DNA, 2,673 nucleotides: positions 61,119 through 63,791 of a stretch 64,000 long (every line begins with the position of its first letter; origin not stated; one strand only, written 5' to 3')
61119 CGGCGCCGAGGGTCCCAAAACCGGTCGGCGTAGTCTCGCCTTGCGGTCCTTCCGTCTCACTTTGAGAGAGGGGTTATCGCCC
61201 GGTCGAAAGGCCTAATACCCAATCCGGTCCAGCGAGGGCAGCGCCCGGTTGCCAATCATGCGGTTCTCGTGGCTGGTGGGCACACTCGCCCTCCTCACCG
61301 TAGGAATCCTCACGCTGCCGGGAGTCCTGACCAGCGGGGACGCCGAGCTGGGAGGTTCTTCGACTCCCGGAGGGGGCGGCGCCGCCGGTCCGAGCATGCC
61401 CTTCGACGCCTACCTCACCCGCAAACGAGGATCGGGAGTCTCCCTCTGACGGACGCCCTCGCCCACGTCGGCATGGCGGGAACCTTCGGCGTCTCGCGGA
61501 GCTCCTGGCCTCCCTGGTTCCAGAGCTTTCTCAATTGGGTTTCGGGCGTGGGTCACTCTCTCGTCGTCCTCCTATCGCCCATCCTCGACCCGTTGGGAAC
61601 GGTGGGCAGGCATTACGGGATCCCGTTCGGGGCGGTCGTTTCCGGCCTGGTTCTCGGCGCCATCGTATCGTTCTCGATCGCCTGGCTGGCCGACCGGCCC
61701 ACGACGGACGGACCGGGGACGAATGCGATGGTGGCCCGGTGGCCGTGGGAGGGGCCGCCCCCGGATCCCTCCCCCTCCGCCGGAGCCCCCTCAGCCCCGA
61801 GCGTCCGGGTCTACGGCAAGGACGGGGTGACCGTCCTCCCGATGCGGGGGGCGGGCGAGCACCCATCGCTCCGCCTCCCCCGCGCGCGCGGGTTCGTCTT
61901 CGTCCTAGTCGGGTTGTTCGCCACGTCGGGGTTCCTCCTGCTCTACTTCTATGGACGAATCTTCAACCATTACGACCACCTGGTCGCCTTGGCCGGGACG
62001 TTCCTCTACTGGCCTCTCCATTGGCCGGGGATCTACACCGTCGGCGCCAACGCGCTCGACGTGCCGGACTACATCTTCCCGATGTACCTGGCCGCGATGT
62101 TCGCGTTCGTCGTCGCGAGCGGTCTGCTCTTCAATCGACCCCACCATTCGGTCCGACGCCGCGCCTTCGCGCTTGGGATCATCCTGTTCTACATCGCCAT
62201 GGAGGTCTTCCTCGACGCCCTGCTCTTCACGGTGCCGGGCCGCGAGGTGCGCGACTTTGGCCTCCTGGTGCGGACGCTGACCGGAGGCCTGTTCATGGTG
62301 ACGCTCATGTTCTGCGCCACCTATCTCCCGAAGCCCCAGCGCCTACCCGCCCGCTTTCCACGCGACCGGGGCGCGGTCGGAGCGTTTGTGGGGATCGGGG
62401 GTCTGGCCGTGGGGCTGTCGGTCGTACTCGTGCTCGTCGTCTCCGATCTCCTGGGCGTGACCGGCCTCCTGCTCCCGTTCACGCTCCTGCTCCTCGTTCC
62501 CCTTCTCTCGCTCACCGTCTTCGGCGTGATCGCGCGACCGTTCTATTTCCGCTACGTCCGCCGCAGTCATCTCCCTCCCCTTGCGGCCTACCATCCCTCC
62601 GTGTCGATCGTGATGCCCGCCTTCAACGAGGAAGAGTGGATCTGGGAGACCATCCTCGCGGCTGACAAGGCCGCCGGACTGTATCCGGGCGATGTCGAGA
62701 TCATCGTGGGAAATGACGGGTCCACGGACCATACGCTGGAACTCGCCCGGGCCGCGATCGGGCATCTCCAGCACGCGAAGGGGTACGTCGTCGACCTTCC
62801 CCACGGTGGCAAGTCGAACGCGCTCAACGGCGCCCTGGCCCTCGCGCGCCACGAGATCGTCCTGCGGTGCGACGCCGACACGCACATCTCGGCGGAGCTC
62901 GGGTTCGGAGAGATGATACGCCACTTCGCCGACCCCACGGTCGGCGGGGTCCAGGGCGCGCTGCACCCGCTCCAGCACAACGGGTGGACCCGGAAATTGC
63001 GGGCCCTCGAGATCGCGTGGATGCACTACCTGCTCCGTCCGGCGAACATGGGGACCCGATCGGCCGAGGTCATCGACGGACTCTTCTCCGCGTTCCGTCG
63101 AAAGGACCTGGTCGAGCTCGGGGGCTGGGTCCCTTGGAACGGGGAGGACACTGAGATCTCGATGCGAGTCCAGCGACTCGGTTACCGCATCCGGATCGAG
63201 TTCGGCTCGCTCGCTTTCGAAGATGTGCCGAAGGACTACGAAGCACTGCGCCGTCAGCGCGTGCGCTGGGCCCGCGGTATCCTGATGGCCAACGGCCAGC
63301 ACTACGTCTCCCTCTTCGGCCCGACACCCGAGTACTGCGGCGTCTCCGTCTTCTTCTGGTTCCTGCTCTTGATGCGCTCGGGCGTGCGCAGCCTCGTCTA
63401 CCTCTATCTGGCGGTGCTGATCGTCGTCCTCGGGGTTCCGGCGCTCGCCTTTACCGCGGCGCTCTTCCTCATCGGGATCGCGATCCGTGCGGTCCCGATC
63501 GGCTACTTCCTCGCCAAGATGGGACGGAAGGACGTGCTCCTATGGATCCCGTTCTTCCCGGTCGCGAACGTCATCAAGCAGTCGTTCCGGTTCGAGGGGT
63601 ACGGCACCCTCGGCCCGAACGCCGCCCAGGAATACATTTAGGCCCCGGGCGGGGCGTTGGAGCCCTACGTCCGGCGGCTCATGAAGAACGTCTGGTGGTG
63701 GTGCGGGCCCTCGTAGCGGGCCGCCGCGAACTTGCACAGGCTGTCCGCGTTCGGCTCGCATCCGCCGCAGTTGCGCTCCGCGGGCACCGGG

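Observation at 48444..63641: Tandem giant GH-A-type surface glycoproteins coupled to a processive GT2 glycan synthase: candidate surface-glycan / exopolysaccharide locus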

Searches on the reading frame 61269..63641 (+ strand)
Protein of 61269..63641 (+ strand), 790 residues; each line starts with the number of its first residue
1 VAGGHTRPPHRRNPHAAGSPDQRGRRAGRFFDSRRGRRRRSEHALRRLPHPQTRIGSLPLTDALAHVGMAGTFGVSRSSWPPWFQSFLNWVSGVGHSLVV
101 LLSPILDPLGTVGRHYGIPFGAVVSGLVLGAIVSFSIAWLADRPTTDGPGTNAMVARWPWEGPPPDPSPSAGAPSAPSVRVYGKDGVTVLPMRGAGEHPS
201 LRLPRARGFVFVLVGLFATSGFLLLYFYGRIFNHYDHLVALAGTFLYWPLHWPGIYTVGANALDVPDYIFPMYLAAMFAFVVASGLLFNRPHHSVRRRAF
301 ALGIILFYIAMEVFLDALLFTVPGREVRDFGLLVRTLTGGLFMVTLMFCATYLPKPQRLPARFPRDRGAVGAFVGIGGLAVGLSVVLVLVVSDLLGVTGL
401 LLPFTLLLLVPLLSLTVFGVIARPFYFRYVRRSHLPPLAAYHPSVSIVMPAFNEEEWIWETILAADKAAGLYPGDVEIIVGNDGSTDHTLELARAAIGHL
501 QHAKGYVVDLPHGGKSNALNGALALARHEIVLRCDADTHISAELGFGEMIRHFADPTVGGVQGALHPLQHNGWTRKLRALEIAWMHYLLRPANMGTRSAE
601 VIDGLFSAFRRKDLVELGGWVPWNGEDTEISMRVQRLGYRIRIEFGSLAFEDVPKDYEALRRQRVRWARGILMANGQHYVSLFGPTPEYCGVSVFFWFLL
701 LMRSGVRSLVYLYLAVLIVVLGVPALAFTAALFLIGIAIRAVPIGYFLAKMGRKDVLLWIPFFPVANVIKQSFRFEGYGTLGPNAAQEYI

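Call 4: search_protein_families(library=pfam, proteins=[window:61269-63641:+], max_evalue=0.1)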
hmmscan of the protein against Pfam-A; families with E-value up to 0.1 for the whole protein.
window:61269-63641:+ (790 aa): 5 families
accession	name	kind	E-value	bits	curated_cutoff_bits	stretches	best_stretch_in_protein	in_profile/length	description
PF13632.12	Glyco_trans_2_3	-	4.4e-25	89.1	27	1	531-720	2-194/198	Glycosyl transferase family group 2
PF00535.33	Glycos_transf_2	-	3.5e-21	76.3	23.3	1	446-616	1-166/168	Glycosyl transferase family 2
PF13641.12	Glyco_tranf_2_3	-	6.8e-20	72.5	27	1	443-670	1-230/230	Glycosyltransferase like family 2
PF13506.12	Glyco_transf_21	-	1.2e-10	41.6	21.7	1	514-669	17-174/174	Glycosyl transferase family 21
PF10111.15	Glyco_tranf_2_2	-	0.00091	19.2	27.3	1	446-542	3-96/276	Glycosyltransferase like family 2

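Call 15: search_solved_structures(query=window:61476-63641:+, max_evalue=0.01)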
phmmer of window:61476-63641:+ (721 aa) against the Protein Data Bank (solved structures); distinct sequences matched with E-value up to 0.01: 9.
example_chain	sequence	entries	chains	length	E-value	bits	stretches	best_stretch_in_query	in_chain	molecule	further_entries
6yv7_A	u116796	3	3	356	3.3e-16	62.1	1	365-596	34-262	Glycosyl transferase, family 2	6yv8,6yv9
6yv7_B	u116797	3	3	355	3.6e-16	62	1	365-596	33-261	Glycosyl transferase, family 2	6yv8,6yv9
2z87_A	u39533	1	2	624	2e-06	29.8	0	355-471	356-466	Chondroitin synthase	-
2z86_A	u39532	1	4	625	2e-06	29.8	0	355-472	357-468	Chondroitin synthase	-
6p61_A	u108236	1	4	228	7.9e-05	24.5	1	373-474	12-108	Glycosyltransferase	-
5tze_C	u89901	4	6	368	0.00035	22.3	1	376-474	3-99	Glycosyl transferase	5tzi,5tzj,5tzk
5tz8_A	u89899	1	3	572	0.00072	21.3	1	376-474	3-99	Glycosyl transferase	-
3bcv_A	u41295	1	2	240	0.0048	18.6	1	373-475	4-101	Putative glycosyltransferase protein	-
9hwj_A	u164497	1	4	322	0.0085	17.7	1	375-507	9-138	Undecaprenyl-phosphate 4-deoxy-4-formamido-L-arabinose transferase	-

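Call 17: search_protein_families(library=ncbifam, proteins=[window:61476-63641:+], max_evalue=0.01)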
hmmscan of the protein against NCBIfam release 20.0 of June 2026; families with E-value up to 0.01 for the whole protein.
window:61476-63641:+ (721 aa): 18 families
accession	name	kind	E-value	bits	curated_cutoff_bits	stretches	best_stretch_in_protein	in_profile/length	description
TIGR03937.1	PgaC_IcaA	equivalog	7.9e-28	97.5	422.3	1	338-602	5-270/407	poly-beta-1,6-N-acetyl-D-glucosamine synthase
TIGR03111.1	glyc2_xrt_Gpos1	hypoth_equivalog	1.7e-11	43.6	363.95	1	337-606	12-290/439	TIGR03111 family XrtG-associated glycosyltransferase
TIGR04242.1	nodulat_NodC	equivalog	1.9e-11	43.6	550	1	371-601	45-283/395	chitooligosaccharide synthase NodC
TIGR03965.1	mycofact_glyco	equivalog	2.7e-11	43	280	1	372-600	72-298/467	mycofactocin biosynthesis glycosyltransferase MftF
NF010496.0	PRK13915.1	equivalog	7.3e-09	35.1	262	1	374-470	31-128/307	glucosyl-3-phosphoglycerate synthase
NF041875.1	EPS_EpsD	equivalog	7.9e-09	35.4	370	1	376-590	1-215/325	exopolysaccharide biosynthesis glycosyltransferase EpsD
TIGR03472.1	HpnI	equivalog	8.9e-09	34.6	310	1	341-613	11-283/373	bacteriohopanetetrol glucosamine biosynthesis glycosyltransferase HpnI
TIGR03030.1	CelA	equivalog_domain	3.5e-08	31.9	699.1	2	540-603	314-378/714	UDP-forming cellulose synthase catalytic subunit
TIGR04283.1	glyco_like_mftF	equivalog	1.6e-07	31.2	182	1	376-518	1-130/221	TIGR04283 family arsenosugar biosynthesis glycosyltransferase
TIGR03469.1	HpnB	hypoth_equivalog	2.7e-07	30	379.25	1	368-435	38-103/386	hopene-associated glycosyltransferase HpnB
NF041865.1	EpsU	equivalog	6.5e-07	28.7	700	1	369-615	34-278/394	exopolysaccharide biosynthesis GT2 family glycosyltransferase EpsU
NF007482.0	PRK10073.1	equivalog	9.9e-07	28.1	423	1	373-474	5-101/334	glycosyltransferase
NF008558.0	PRK11498.1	equivalog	2.4e-06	25.7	992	1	365-652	264-550/872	UDP-forming cellulose synthase catalytic subunit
NF047588.1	GlcsyltransPgfSStrep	equivalog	0.00037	19.8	500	1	376-472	3-99/308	glycosyltransferase PgfS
NF047683.1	TeichurnBiosyTuaG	equivalog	0.0007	19.3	400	1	372-470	4-98/252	teichuronic acid biosynthesis protein TuaG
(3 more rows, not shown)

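Call 31: find_homologous_proteins(query=window:61476-63641:+, max_evalue=1e-10)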
Query window:61476-63641:+ (721 aa): 225 proteins with E <= 1e-10 among 8000 candidates; the best 120 are listed.
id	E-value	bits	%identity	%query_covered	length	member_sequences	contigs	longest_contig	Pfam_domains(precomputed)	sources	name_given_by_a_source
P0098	0.0e+0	1642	100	100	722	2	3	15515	PF13632.13,PF13506.14,PF13641.13,PF00535.33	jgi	-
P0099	0.0e+0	1388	84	100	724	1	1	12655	PF13632.13,PF13506.14,PF13641.13,PF00535.33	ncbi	-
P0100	0.0e+0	1320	81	100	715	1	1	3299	PF13632.13,PF13506.14,PF13641.13,PF00535.33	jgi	jgi:cellulose synthase/poly-beta-1,6-N-acetylglucosamine synthase-like glycosyltransferase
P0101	0.0e+0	1296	79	100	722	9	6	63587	PF13632.13,PF13506.14,PF13641.13,PF00535.33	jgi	jgi:cellulose synthase/poly-beta-1,6-N-acetylglucosamine synthase-like glycosyltransferase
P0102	0.0e+0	1288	79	99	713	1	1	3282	PF13632.13,PF13506.14,PF13641.13,PF00535.33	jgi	jgi:cellulose synthase/poly-beta-1,6-N-acetylglucosamine synthase-like glycosyltransferase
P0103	0.0e+0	1282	77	100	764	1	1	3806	PF13632.13,PF13506.14,PF13641.13,PF00535.33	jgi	jgi:cellulose synthase/poly-beta-1,6-N-acetylglucosamine synthase-like glycosyltransferase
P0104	0.0e+0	1263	78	99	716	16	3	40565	PF13632.13,PF13506.14,PF13641.13,PF00535.33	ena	-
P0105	0.0e+0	1209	80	93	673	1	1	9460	PF13632.13,PF13506.14,PF13641.13,PF00535.33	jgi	jgi:cellulose synthase/poly-beta-1,6-N-acetylglucosamine synthase-like glycosyltransferase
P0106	0.0e+0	1206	80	93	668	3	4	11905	PF13632.13,PF13506.14,PF13641.13,PF00535.33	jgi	jgi:cellulose synthase/poly-beta-1,6-N-acetylglucosamine synthase-like glycosyltransferase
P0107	0.0e+0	1200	88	83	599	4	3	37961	PF13632.13,PF13506.14,PF13641.13,PF00535.33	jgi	jgi:cellulose synthase/poly-beta-1,6-N-acetylglucosamine synthase-like glycosyltransferase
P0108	0.0e+0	1146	71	100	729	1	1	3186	PF13632.13,PF13506.14,PF13641.13,PF00535.33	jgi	jgi:cellulose synthase/poly-beta-1,6-N-acetylglucosamine synthase-like glycosyltransferase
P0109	0.0e+0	1130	73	94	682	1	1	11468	PF13632.13,PF13506.14,PF13641.13,PF00535.33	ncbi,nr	ncbi:MAG: glycosyltransferase [Thermoplasmata archaeon]|nr:glycosyltransferase [Thermoplasmata archa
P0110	0.0e+0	1073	70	94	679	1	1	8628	PF13632.13,PF13506.14,PF13641.13,PF00535.33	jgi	jgi:cellulose synthase/poly-beta-1,6-N-acetylglucosamine synthase-like glycosyltransferase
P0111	3.0e-285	967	63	95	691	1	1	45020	PF13632.13,PF13506.14,PF13641.13,PF00535.33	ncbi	ncbi:MAG: glycosyltransferase [Thermoplasmata archaeon]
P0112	6.4e-284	962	64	95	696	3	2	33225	PF13632.13,PF13506.14,PF13641.13,PF00535.33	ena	-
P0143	7.0e-263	893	59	93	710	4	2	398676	PF13632.13,PF13506.14,PF13641.13,PF00535.33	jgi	-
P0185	1.6e-251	855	58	95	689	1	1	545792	PF13632.13,PF13506.14,PF13641.13,PF00535.33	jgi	jgi:cellulose synthase/poly-beta-1,6-N-acetylglucosamine synthase-like glycosyltransferase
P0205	3.2e-248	844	58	91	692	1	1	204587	PF13632.13,PF13506.14,PF13641.13,PF00535.33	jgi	jgi:cellulose synthase/poly-beta-1,6-N-acetylglucosamine synthase-like glycosyltransferase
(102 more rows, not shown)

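Call 35: find_encoding_contigs(protein=P0098, flank=10000, max_places=4)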
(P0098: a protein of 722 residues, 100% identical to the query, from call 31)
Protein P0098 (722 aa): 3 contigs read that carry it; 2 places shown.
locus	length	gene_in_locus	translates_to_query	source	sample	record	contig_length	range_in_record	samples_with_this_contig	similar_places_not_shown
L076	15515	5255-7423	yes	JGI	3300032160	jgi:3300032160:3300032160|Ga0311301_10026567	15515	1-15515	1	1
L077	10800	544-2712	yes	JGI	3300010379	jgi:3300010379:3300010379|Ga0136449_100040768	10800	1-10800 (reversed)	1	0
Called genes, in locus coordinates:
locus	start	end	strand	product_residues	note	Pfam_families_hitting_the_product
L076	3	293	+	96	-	?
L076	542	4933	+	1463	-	-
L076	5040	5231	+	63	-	-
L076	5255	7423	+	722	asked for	PF13506:Glyco_transf_21, PF00535:Glycos_transf_2, PF13641:Glyco_tranf_2_3, PF13632:Glyco_trans_2_3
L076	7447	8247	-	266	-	-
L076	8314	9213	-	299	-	-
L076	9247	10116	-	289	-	PF13230:GATase_4, PF13522:GATase_6 (weak)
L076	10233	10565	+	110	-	PF01521:Fe-S_biosyn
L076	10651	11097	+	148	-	PF01521:Fe-S_biosyn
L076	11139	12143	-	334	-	PF00535:Glycos_transf_2, PF13641:Glyco_tranf_2_3, PF13632:Glyco_trans_2_3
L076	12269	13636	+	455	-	-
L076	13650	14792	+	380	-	PF13439:Glyco_transf_4, PF13579:Glyco_trans_4_4, PF20706:GT4-conflict, PF00534:Glycos_transf_1, PF13692:Glyco_trans_1_4, PF13524:Glyco_trans_1_2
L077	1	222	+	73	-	?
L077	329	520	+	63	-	-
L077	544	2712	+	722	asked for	PF13506:Glyco_transf_21, PF00535:Glycos_transf_2, PF13641:Glyco_tranf_2_3, PF13632:Glyco_trans_2_3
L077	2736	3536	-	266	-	-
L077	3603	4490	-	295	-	-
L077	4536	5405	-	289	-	PF13230:GATase_4, PF13522:GATase_6 (weak)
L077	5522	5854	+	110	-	PF01521:Fe-S_biosyn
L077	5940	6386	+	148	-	PF01521:Fe-S_biosyn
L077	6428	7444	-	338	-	PF13641:Glyco_tranf_2_3, PF00535:Glycos_transf_2, PF13632:Glyco_trans_2_3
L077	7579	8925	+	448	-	-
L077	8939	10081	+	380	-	PF13439:Glyco_transf_4, PF13579:Glyco_trans_4_4, PF20706:GT4-conflict, PF00534:Glycos_transf_1, PF13692:Glyco_trans_1_4, PF13524:Glyco_trans_1_2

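Call 42: find_encoding_contigs(protein=P0185, flank=10000, max_places=2)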
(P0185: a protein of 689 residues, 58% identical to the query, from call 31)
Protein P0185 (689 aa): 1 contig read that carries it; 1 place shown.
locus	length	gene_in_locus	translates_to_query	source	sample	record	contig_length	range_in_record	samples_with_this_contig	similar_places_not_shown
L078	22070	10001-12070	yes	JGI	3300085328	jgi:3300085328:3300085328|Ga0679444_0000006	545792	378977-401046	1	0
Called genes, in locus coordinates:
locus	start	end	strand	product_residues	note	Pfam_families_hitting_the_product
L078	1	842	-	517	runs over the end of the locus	PF01078:Mg_chelatase (faint), PF07724:AAA_2 (faint), PF07728:AAA_5 (faint), PF08298:AAA_PrkA, PF07726:AAA_3 (weak), PF00158:Sigma54_activat (weak)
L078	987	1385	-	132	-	PF01850:PIN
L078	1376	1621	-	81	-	PF02697:VAPB_antitox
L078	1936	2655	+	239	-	PF01015:Ribosomal_S3Ae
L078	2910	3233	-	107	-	-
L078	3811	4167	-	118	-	-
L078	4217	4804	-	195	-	PF01022:HTH_5 (faint), PF12802:MarR_2 (weak), PF12840:HTH_20 (weak), PF13412:HTH_24 (faint), PF01909:NTP_transf_2, PF18765:Polbeta (weak)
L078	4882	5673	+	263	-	-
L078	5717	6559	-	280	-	PF01209:Ubie_methyltran, PF13489:Methyltransf_23, PF05175:MTS (faint), PF08241:Methyltransf_11, PF08242:Methyltransf_12, PF13649:Methyltransf_25, PF13847:Methyltransf_31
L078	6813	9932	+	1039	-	-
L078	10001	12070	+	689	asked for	PF13506:Glyco_transf_21, PF00535:Glycos_transf_2, PF13641:Glyco_tranf_2_3, PF13632:Glyco_trans_2_3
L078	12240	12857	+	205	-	-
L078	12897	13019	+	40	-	-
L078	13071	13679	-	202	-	-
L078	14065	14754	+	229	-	PF09365:DUF2461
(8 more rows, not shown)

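Call 43: find_encoding_contigs(protein=P0143, flank=10000, max_places=2)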
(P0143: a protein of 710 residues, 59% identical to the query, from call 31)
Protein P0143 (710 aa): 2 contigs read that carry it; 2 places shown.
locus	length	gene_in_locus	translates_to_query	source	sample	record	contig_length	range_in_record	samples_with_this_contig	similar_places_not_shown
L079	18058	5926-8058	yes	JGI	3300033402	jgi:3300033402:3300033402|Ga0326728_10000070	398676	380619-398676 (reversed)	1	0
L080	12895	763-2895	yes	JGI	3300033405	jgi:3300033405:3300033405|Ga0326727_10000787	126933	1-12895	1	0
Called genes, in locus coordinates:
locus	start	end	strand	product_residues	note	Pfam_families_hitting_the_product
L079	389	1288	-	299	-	-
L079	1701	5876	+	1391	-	-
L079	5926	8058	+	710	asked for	PF13506:Glyco_transf_21, PF00535:Glycos_transf_2, PF13641:Glyco_tranf_2_3, PF13632:Glyco_trans_2_3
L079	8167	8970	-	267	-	-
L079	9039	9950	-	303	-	-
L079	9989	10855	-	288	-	PF13230:GATase_4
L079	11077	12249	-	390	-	-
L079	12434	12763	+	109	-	PF01521:Fe-S_biosyn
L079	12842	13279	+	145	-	-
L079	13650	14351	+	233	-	-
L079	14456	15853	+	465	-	PF00535:Glycos_transf_2, PF13641:Glyco_tranf_2_3, PF13506:Glyco_transf_21, PF13632:Glyco_trans_2_3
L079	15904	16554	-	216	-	PF00583:Acetyltransf_1 (weak), PF13508:Acetyltransf_7 (weak)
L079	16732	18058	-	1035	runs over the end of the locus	PF01011:PQQ (faint), PF13570:Beta-prop_ACSF4, PF25293:Beta-prop_EMC1_N (faint), PF13360:PQQ_2, PF13570:Beta-prop_ACSF4, PF13360:PQQ_2, PF13570:Beta-prop_ACSF4, PF13360:PQQ_2, +1 more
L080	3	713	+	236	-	?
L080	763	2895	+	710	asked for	PF13506:Glyco_transf_21, PF00535:Glycos_transf_2, PF13641:Glyco_tranf_2_3, PF13632:Glyco_trans_2_3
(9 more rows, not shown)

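Call 44: find_encoding_contigs(protein=P0205, flank=10000, max_places=2)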
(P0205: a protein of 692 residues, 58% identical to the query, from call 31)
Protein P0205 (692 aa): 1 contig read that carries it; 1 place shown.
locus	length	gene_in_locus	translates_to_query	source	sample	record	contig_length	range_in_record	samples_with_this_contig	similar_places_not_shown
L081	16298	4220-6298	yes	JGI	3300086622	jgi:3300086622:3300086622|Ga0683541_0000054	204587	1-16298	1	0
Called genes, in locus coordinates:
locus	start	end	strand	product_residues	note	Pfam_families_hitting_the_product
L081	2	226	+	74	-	?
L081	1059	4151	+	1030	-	-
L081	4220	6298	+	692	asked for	PF13506:Glyco_transf_21, PF13641:Glyco_tranf_2_3, PF00535:Glycos_transf_2, PF13632:Glyco_trans_2_3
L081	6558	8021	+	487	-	-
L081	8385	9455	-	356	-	PF00296:Bac_luciferase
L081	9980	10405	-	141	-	-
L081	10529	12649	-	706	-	PF16177:ACAS_N, PF00501:AMP-binding, PF13193:AMP-binding_C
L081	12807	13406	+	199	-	-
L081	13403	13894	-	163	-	-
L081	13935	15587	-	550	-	PF05960:DUF885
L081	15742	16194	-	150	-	-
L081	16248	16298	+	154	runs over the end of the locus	PF14588:YjgF_endoribonc, PF01042:Ribonuc_L-PSP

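Call 46: predict_structure(alignment_id=A2)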
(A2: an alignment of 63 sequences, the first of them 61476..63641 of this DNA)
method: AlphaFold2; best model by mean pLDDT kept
length: 721 residues; sequences in the alignment: 63
mean_pLDDT: 86.7   pTM: 0.85
mean pLDDT of the five models: 86.7, 84.4, 84.0, 82.9, 67.1
residues with pLDDT >= 90: 355; 70-90: 308; 50-70: 44; < 50: 14
segments of 3 or more residues with pLDDT < 50: 1-6, 189-194
pLDDT, mean of each block of 10 residues (from residue 1): 50 81 85 92 95 93 92 84 80 59 77 94 86 81 94 90 84 91 71 60 93 92 89 94 90 72 84 92 85 84 93 92 80 69 91 93 91 97 94 98 97 94 97 97 89 95 95 96 95 94 89 94 91 87 92 79 90 95 86 86 88 75 90 78 81 69 82 95 94 85 85 77 62
secondary structure, 60 per line:
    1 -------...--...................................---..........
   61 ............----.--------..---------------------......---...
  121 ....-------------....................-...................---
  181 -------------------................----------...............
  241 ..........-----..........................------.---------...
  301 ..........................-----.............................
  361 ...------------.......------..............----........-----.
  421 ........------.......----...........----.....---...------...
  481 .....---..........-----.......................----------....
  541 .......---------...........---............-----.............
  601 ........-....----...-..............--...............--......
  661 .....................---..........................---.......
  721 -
elements in order (helices of 4 or more, strands of 3 or more residues): H13-47 H51-72 E109-114 E118-124 H138-157 H159-177 H200-215 H226-250 H256-281 H298-326 H332-363 E376-382 H389-402 E407-414 H420-428 E435-441 H446-456 E461-465 E469-471 H478-485 E489-498 H504-526 E537-541 H542-547 H557-567 E571-582 H588-608 H610-613 H622-635 H638-652 H655-681 H685-710 H714-720
